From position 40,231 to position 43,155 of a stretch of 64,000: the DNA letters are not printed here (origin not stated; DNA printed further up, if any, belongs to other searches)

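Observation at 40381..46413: SD-coupled pair: membrane sensor with a degenerate kinase core followed by a sensor-less soluble hybrid kinase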

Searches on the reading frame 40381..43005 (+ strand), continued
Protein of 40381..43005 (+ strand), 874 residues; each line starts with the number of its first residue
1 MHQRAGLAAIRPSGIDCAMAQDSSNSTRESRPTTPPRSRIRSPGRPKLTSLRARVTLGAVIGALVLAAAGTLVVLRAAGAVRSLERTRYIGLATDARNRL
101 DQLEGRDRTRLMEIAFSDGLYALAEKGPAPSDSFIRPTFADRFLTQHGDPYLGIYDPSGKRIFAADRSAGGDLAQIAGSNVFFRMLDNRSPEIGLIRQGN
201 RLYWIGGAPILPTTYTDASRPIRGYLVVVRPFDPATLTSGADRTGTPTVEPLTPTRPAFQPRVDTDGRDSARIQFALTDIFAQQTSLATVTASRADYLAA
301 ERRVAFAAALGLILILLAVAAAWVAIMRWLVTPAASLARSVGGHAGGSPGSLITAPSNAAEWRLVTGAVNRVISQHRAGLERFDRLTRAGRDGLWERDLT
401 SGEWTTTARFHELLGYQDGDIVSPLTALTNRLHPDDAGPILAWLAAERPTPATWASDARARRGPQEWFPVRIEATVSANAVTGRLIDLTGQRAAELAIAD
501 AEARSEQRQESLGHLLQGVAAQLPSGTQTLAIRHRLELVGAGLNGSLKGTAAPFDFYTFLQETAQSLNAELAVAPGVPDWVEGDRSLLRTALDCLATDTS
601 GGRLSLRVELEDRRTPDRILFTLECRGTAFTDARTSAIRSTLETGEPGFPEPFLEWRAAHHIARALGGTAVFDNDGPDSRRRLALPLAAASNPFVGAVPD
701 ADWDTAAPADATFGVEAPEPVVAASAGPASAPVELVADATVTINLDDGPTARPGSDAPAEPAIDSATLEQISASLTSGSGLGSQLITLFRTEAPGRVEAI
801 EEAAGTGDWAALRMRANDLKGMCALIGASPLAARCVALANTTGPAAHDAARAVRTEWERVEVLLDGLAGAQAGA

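Call 37: predict_structure(alignment_id=A1)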
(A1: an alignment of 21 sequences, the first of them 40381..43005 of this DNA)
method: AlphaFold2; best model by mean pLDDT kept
length: 874 residues; sequences in the alignment: 21
mean_pLDDT: 75.8   pTM: 0.35
mean pLDDT of the five models: 75.8, 69.9, 66.1, 64.7, 61.5
residues with pLDDT >= 90: 232; 70-90: 412; 50-70: 77; < 50: 153
segments of 3 or more residues with pLDDT < 50: 1-35, 37-48, 132-135, 340-376, 696-757
pLDDT, mean of each block of 10 residues (from residue 1): 31 28 29 36 41 74 83 83 84 85 89 86 75 55 82 87 77 77 77 84 89 81 90 80 72 71 81 81 74 85 86 85 80 60 33 34 45 48 58 87 86 81 85 92 90 93 83 91 91 85 86 91 82 92 90 93 93 92 94 83 87 84 87 90 85 91 94 89 93 58 41 35 34 36 38 44 86 75 87 92 90 94 91 93 88 92 82 50
secondary structure, 60 per line:
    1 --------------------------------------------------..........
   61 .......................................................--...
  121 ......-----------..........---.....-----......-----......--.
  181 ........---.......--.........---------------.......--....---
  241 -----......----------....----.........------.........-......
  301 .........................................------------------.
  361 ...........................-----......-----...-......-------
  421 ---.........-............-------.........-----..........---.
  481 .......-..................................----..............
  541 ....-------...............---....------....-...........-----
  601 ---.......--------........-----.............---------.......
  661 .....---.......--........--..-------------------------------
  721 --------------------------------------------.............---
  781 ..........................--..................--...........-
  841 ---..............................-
elements in order (helices of 4 or more, strands of 3 or more residues): H51-115 H118-126 H138-147 E151-155 E161-166 H172-177 H180-188 E192-198 E201-209 E225-231 H234-237 E246-251 E262-265 E270-278 E285-293 H295-341 H360-387 E393-398 E404-406 H408-413 H424-431 H434-445 E453-461 E467-476 E480-487 H489-522 H527-544 E552-555 H556-566 E570-573 E580-583 H585-595 E604-610 E619-626 H632-644 H654-665 E669-675 E678-685 H765-777 H781-806 H809-826 H829-839 H844-873
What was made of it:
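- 40381..43005 (+): Gene 1: CHASE4-TM-PAS pseudo-histidine kinase with a C-terminal pseudo-Hpt domain. The ORF is 874 aa; the likely true start is Met18 at 40432, giving 857 aa. AF2 model with mean pLDDT 75.8 (call 37).
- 40537..40626 (+): Gene 1 TM helix 1 (aa 53-82). Long helix from aa 51 in the AF2 model (call 37).
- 40708..41118 (+): Gene 1 periplasmic CHASE4 domain (aa 110-246). Mixed a/b fold at 118-293 in AF2 (call 37).
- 41272..41385 (+): Gene 1 TM helix 2 (aa 298-335). AF2 helix 295-341 (call 37).
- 41512..41874 (+): Gene 1 cytoplasmic PAS domain (aa 378-498). AF2 PAS fold at 393-487 (call 37).
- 41845..42012 (+): Gene 1 DHp-like helical hairpin without a conserved His (aa 489-544). 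His514 is present only in the window clade; most relatives have Arg. AF2 helices 489-522 and 527-544 (call 37).
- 42673..42999 (+): Gene 1 pseudo-Hpt domain (aa 765-873). Asn817 (42829-42831) sits where the phospho-His should be, in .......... AF2 helical bundle with pLDDT around 90 (call 37).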

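Call 40: fold_search(model_id=the predicted structure, library=pdb)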
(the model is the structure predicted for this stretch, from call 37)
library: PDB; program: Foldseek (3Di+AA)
matches with E <= 10: 1062; with E <= 0.001: 192
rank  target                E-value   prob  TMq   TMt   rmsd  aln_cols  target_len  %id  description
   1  9a5d_A                5.0e-17  1.00  0.18  0.24  62.6       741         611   11  Integrative model of WALK-YYCH by crosslinking MS and deep learning (released 2024-09-18)
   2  4gcz_A                6.0e-12  1.00  0.16  0.29  15.7       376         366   16  Structure of a blue-light photoreceptor (released 2013-06-19)
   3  8a7f_A                7.7e-12  1.00  0.15  0.32  20.5       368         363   15  Crystal structure of a chimeric LOV-Histidine kinase SB2F1-I66R mutant (asymmetrical variant, trigonal form with long  (released 2024-01-10)
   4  8a6x_B                7.7e-12  1.00  0.15  0.31  21.0       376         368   15  Crystal structure of a chimeric LOV-Histidine kinase SB2F1 (asymmetrical variant, trigonal form with long c axis) (released 2024-01-10)
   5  8a7f_B                1.4e-11  1.00  0.14  0.31  20.8       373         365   16  Crystal structure of a chimeric LOV-Histidine kinase SB2F1-I66R mutant (asymmetrical variant, trigonal form with long  (released 2024-01-10)
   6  8a52_A                3.6e-11  1.00  0.14  0.31  22.0       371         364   15  Crystal structure of a chimeric LOV-Histidine kinase SB2F1 (asymmetrical variant, trigonal form with long c-axis) (released 2023-12-27)
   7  9qq6_A                5.3e-11  1.00  0.14  0.23  42.6       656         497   11  Structure of the Azotobacter vinelandii NifL-NifA complex (released 2025-06-18)
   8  6ph4_B                5.8e-11  1.00  0.16  0.27  43.6       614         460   11  Full length LOV-PAS-HK construct from the LOV-HK sensory protein from Brucella abortus (light-adapted, construct 15-48 (released 2020-12-30)
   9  8a7h_A                6.7e-11  1.00  0.15  0.32  20.5       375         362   15  Crystal structure of a chimeric LOV-Histidine kinase SB2F1-I66R mutant (light state; asymmetrical variant, trigonal fo (released 2024-01-10)
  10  8a3u                  1.5e-10  1.00  0.15  0.32  20.6       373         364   16  Crystal structure of a chimeric LOV-Histidine kinase SB2F1 (symmetrical variant, trigonal form with short c-axis) (released 2023-12-20)
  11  8isi_A                3.5e-10  1.00  0.15  0.15  14.6       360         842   14  Photochromobilin-free form of Arabidopsis thaliana phytochrome A - apo-AtphyA (released 2023-08-09)
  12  4i5s_B                4.4e-10  1.00  0.15  0.30  19.9       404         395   14  Structure and function of sensor histidine kinase (released 2013-03-27)
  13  8isj_A                5.1e-10  1.00  0.14  0.15  14.6       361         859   13  Pr conformer of Arabidopsis thaliana phytochrome A - AtphyA-Pr (released 2023-08-09)
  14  9eut_A                9.2e-10  1.00  0.16  0.18  30.0       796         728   10  Cryo-EM structure of the full-length Pseudomonas aeruginosa bacteriophytochrome in its Pr state (released 2024-09-04)
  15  8f5z_A                1.6e-09  1.00  0.15  0.15  26.9       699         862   12  Composite map of CryoEM structure of Arabidopsis thaliana phytochrome A (released 2023-06-28)
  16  6dk7_G                1.8e-09  1.00  0.15  0.51   9.4       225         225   17  RetS histidine kinase region with cobalt (released 2019-03-20)
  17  6dk7_E                2.0e-09  1.00  0.14  0.50   8.7       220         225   18  RetS histidine kinase region with cobalt (released 2019-03-20)
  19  6dk7_B                2.3e-09  1.00  0.14  0.52   8.5       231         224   19  RetS histidine kinase region with cobalt (released 2019-03-20)
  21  6dk7_F                4.5e-09  1.00  0.15  0.52   8.1       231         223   16  RetS histidine kinase region with cobalt (released 2019-03-20)
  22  7z8n_A                8.9e-09  1.00  0.18  0.47   6.7       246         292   17  GacS histidine kinase from Pseudomonas aeruginosa (released 2022-07-13)
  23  6dk7_C                9.8e-09  1.00  0.15  0.52   8.2       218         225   17  RetS histidine kinase region with cobalt (released 2019-03-20)
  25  6dk7_A                1.0e-08  1.00  0.14  0.51   8.3       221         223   17  RetS histidine kinase region with cobalt (released 2019-03-20)
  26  6dk8_E                1.1e-08  1.00  0.15  0.51   9.0       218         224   15  RetS kinase region without cobalt (released 2019-03-20)
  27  6dk8_G                1.3e-08  1.00  0.14  0.52   9.2       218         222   19  RetS kinase region without cobalt (released 2019-03-20)
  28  6dk8_A                1.4e-08  1.00  0.16  0.58   8.6       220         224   18  RetS kinase region without cobalt (released 2019-03-20)
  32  6dk8_C                2.3e-08  1.00  0.15  0.51   9.1       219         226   19  RetS kinase region without cobalt (released 2019-03-20)
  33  6dk7_H                2.5e-08  1.00  0.15  0.51   8.3       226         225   19  RetS histidine kinase region with cobalt (released 2019-03-20)
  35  4q20_B                6.8e-08  1.00  0.16  0.54   7.7       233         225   16  Crystal structure of a C-terminal part of tyrosine kinase (DivL) from Caulobacter crescentus CB15 at 2.50 A resolution (released 2014-04-23)
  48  6dk8_H                1.5e-07  1.00  0.15  0.53   8.8       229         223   19  RetS kinase region without cobalt (released 2019-03-20)
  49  6dk8_F                1.5e-07  1.00  0.16  0.55   7.6       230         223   19  RetS kinase region without cobalt (released 2019-03-20)
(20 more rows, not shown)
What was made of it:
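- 42034..42465 (+): Gene 1 degenerate CA (HATPase-like) domain (aa 552-695) with the N, G1 and G2 boxes lost. Foldseek hits to RetS, GacS, DivL and HK853 (call 40).
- Checked: AF2 gives a DHp-like hairpin (489-544) and a CA-like a/b domain (552-685), and Foldseek hits WalK, YF1, RetS, GacS, DivL and HK853 (call 37, 40).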

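Call 56: search_protein_representatives(alignment_id=A1)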
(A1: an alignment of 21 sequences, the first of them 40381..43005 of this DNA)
Query: 21 sequences, 981 profile positions. Proteins with E-value up to 0.001 (for the whole library): 117223; up to 1e-10: 27941; up to 1e-30: 765. The best 150 are listed.
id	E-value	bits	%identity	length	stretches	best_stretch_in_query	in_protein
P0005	0.0e+00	1479.6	-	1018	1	1-981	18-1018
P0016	0.0e+00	1407.1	-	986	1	1-981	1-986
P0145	0.0e+00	1348.0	-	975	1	1-981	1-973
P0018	0.0e+00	1340.2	-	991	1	3-981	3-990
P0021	0.0e+00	1274.8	-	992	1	1-981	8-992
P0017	0.0e+00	1270.7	-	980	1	7-981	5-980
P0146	0.0e+00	1227.3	-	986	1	1-981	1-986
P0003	0.0e+00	1225.1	-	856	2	2-753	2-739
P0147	0.0e+00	1222.1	-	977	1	1-981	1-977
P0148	3.8e-270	915.7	-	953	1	36-980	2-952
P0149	5.3e-264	895.4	-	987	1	31-980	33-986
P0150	4.1e-263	892.5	-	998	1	1-981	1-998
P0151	8.5e-244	828.5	-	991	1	3-977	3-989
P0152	3.1e-234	796.9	-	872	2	12-752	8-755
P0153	1.9e-190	651.9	-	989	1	18-979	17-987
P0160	5.7e-75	269.7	-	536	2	31-363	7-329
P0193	1.9e-54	201.8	-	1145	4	33-368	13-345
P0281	6.2e-44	167.0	-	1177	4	549-973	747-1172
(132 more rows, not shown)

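Call 57: search_protein_families(library=pfam, proteins=[P0193, P0281, P0160, P0153, P0152], max_evalue=0.001)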
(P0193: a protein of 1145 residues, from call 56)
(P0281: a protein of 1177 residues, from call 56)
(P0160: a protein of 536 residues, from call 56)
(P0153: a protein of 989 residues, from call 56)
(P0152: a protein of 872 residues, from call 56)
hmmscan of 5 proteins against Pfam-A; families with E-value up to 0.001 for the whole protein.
P0193 (1145 aa): 5 families
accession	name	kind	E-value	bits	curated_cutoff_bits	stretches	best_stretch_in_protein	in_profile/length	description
PF02518.31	HATPase_c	-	5.7e-34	117.3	26.4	1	472-586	1-110/111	Histidine kinase-, DNA gyrase B-, and HSP90-like ATPase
PF00072.30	Response_reg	-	2.5e-29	102.1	30.2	1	768-879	1-109/111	Response regulator receiver domain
PF01627.28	Hpt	-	2.1e-23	82.8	24.6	2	932-1012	2-82/84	Hpt domain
PF00512.31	HisKA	-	1.9e-21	76.3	26.9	1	360-425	1-66/66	His Kinase A (phospho-acceptor) domain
PF05228.19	CHASE4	-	6.3e-13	49.5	26.2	1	64-211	2-136/140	CHASE4 domain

P0281 (1177 aa): 11 families
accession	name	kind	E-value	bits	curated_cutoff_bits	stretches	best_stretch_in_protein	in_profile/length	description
PF08447.18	PAS_3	-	3e-68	226.6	25.6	3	550-637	2-89/89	PAS fold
PF08448.16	PAS_4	-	6.5e-41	139.4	23.1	4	285-387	2-109/110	PAS fold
PF00989.32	PAS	-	1.1e-35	122.5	22.6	3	19-123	5-103/113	PAS fold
PF13426.13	PAS_9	-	2.4e-35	121.3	27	3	422-514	13-103/103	PAS domain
PF02518.31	HATPase_c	-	2.5e-32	112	26.4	1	775-890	1-110/111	Histidine kinase-, DNA gyrase B-, and HSP90-like ATPase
PF00072.30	Response_reg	-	3e-23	82.5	30.2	1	928-1039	1-109/111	Response regulator receiver domain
PF00512.31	HisKA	-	6.6e-22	77.8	26.9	1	663-728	1-66/66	His Kinase A (phospho-acceptor) domain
PF01627.28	Hpt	-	5.1e-14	52.7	24.6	1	1089-1167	2-82/84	Hpt domain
PF13188.13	PAS_8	-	2.3e-13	49.9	21.8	1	19-64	5-46/65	PAS domain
PF14598.12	PAS_11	-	1.4e-06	28.6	25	0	429-500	21-91/109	PAS domain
PF12860.13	PAS_7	-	0.00074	20.1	27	0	287-391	4-115/115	PAS fold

P0160 (536 aa): 2 families
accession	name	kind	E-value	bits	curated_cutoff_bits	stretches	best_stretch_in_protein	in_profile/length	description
PF01627.28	Hpt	-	8.3e-08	32.8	24.6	1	443-523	1-81/84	Hpt domain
PF05228.19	CHASE4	-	0.00015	22.4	26.2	1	78-193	20-123/140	CHASE4 domain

P0153 (989 aa): 2 families
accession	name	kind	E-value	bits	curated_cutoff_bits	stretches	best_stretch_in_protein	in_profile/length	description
PF01627.28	Hpt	-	2.3e-13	50.6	24.6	2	778-853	1-76/84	Hpt domain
PF02518.31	HATPase_c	-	0.00032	21.5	26.4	1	572-682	1-108/111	Histidine kinase-, DNA gyrase B-, and HSP90-like ATPase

P0152 (872 aa): 5 families
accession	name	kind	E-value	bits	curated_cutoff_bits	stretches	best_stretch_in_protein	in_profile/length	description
PF08447.18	PAS_3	-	6.6e-14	52.4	25.6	1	389-474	2-87/89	PAS fold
PF02518.31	HATPase_c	-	7.4e-10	39.7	26.4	1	572-680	1-107/111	Histidine kinase-, DNA gyrase B-, and HSP90-like ATPase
PF01627.28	Hpt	-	7.5e-08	33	24.6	1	778-853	1-82/84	Hpt domain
PF00989.32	PAS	-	3e-05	24.4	22.6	1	367-479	2-113/113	PAS fold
PF05228.19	CHASE4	-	6.9e-05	23.4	26.2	1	93-220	12-126/140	CHASE4 domain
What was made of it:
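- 42034..42465 (+): A deep relative, P0152, still scores 39.7 bits (call 57).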

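Call 62: list_cluster_members(proteins=[P0193, P0152, P0003, P0029])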
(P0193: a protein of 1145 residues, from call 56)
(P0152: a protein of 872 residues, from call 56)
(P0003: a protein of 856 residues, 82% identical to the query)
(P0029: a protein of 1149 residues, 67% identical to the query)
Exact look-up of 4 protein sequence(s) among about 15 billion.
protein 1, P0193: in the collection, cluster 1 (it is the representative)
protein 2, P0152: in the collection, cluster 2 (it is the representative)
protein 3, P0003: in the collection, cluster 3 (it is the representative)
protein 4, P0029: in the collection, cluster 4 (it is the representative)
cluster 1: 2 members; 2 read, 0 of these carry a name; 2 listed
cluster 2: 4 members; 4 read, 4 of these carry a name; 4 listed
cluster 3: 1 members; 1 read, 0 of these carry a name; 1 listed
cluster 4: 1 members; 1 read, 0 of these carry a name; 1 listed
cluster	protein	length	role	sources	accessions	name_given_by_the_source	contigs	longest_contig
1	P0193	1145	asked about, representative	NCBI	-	-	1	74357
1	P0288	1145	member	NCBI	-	-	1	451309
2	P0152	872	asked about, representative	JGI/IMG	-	PAS domain-containing protein/HPt (histidine-containing phosphotransfer) ...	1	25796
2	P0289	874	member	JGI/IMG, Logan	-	signal transduction histidine kinase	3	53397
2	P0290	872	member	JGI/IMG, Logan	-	PAS domain-containing protein/HPt (histidine-containing phosphotransfer) ...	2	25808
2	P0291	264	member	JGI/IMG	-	HPt (histidine-containing phosphotransfer) domain-containing protein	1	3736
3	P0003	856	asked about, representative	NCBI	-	-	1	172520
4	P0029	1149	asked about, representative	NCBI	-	-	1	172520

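Call 63: find_encoding_contigs(protein=P0193, flank=6000, max_places=2)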
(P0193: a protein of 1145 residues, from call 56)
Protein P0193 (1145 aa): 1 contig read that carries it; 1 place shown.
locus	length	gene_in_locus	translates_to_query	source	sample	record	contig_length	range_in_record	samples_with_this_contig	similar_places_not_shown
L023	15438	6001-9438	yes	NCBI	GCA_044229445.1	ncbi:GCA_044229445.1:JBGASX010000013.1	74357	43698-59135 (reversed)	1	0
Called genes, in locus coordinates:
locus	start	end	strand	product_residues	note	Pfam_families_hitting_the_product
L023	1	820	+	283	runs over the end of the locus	PF08668:HDOD, PF01966:HD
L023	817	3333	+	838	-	PF13492:GAF_3 (faint), PF00512:HisKA, PF02518:HATPase_c, PF00072:Response_reg, PF01627:Hpt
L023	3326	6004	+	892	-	PF00989:PAS, PF08448:PAS_4, PF13426:PAS_9 (weak), PF08447:PAS_3, PF00512:HisKA, PF02518:HATPase_c, PF00072:Response_reg, PF01627:Hpt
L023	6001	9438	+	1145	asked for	PF05228:CHASE4, PF00512:HisKA, PF02518:HATPase_c, PF00072:Response_reg, PF01627:Hpt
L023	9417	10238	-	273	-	PF00005:ABC_tran, PF02463:SMC_N (faint), PF13191:AAA_16 (weak), PF13304:AAA_21 (faint), PF08352:oligo_HPY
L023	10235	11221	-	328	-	PF00005:ABC_tran, PF08352:oligo_HPY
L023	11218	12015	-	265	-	PF00528:BPD_transp_1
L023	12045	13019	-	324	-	PF19300:BPD_transp_1_N, PF00528:BPD_transp_1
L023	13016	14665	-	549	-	PF00496:SBP_bac_5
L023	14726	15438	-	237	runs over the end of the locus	PF21948:LplA-B_cat, PF03099:BPL_LplA_LipB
